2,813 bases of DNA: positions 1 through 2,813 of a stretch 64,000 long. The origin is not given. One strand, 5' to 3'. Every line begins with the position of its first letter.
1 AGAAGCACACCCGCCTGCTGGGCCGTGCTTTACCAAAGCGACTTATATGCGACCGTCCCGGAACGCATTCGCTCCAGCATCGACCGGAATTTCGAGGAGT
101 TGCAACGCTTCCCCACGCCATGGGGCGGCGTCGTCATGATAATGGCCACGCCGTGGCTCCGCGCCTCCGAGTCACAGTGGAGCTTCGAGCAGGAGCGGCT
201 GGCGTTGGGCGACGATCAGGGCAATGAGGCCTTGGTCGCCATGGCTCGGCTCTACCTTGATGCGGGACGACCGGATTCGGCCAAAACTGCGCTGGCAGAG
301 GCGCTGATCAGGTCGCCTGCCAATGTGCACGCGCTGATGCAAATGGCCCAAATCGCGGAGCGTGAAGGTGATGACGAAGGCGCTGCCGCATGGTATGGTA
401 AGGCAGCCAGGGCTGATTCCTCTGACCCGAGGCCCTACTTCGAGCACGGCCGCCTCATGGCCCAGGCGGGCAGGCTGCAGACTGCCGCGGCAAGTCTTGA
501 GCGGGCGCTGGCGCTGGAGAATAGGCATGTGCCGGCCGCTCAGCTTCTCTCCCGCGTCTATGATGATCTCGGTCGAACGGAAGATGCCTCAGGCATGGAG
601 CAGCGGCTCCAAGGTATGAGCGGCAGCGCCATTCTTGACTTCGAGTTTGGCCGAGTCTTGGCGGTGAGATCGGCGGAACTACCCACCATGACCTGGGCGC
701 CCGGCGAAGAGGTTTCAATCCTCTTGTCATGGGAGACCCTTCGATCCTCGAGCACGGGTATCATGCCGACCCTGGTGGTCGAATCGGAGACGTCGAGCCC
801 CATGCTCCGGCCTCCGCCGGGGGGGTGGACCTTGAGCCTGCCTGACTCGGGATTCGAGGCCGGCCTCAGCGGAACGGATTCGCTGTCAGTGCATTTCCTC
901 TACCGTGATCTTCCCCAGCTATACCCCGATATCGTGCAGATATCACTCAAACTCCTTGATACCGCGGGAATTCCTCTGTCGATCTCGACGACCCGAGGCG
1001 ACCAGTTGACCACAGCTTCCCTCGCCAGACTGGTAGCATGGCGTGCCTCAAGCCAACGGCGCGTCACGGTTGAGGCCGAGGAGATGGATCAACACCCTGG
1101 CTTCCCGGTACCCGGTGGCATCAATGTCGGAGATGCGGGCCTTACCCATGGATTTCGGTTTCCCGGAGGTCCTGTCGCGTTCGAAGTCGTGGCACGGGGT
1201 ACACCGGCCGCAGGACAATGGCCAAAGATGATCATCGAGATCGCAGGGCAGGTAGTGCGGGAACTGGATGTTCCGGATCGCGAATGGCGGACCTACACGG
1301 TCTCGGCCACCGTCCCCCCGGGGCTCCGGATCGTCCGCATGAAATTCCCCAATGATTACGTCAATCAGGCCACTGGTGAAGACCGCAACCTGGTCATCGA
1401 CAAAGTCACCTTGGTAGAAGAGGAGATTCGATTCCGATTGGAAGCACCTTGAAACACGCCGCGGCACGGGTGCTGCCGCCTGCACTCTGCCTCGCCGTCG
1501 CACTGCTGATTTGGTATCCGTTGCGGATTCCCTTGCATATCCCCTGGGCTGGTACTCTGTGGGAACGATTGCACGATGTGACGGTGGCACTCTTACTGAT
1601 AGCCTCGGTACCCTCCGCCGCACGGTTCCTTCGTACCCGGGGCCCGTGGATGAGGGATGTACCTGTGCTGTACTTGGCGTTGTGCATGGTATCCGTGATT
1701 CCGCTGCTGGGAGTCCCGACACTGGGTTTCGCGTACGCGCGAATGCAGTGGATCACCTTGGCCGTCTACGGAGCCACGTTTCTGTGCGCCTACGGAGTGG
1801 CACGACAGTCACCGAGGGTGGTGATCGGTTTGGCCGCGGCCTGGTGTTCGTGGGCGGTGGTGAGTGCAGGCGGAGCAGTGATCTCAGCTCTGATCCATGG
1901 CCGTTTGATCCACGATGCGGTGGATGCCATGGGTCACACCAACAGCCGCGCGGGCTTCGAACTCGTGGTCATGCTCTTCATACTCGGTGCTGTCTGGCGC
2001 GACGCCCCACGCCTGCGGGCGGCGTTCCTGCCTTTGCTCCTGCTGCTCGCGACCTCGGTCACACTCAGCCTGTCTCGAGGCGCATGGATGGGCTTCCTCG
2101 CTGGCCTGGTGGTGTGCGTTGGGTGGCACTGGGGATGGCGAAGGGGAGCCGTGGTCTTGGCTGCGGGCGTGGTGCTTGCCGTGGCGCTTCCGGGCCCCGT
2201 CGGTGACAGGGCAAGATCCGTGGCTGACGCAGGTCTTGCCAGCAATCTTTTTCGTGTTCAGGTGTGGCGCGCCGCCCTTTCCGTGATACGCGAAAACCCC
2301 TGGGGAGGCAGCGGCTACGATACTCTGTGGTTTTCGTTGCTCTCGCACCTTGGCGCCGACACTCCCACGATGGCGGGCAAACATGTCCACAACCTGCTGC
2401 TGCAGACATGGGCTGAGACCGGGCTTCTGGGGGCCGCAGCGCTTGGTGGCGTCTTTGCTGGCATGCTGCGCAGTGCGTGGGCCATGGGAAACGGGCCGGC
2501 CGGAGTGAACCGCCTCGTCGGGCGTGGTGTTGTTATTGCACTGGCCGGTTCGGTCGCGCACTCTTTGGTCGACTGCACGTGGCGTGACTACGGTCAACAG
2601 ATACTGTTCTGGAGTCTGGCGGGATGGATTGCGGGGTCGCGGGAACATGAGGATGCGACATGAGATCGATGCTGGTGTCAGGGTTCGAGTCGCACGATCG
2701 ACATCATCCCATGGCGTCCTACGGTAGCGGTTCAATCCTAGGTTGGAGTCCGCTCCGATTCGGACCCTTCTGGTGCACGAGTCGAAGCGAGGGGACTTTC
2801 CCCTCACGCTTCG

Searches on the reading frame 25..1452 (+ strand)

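Call 66: search_protein_families(library=pfam, proteins=[window:25-1452:+], max_evalue=0.00001)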
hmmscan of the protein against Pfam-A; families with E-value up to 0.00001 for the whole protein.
window:25-1452:+ (475 aa): 6 families
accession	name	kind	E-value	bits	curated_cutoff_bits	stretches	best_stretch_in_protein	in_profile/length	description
PF16841.11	CBM60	-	4.3e-15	56.4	28.2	1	386-467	2-80/91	Ca-dependent carbohydrate-binding module xylan-binding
PF14559.12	TPR_19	-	2.1e-11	44.4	25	0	78-136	2-60/68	Tetratricopeptide repeat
PF13432.12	TPR_16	-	2.4e-11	44.3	32.7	1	72-135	2-65/65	Tetratricopeptide repeat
PF07719.23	TPR_2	-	1.6e-09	37.5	27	0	68-100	2-34/34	Tetratricopeptide repeat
PF13181.12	TPR_8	-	5.1e-09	36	25.7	0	68-97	2-31/34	Tetratricopeptide repeat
PF13428.12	TPR_14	-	6.2e-09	36.1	23.5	0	68-110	2-44/44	Tetratricopeptide repeat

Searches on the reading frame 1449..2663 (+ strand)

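Call 66: search_protein_families(library=pfam, proteins=[window:1449-2663:+], max_evalue=0.00001)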
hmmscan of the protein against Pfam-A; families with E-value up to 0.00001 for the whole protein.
window:1449-2663:+ (404 aa): 1 family
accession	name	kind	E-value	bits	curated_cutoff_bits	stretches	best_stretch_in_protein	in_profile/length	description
PF04932.20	Wzy_C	-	1.4e-23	83.8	31.7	1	196-332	2-148/149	O-Antigen ligase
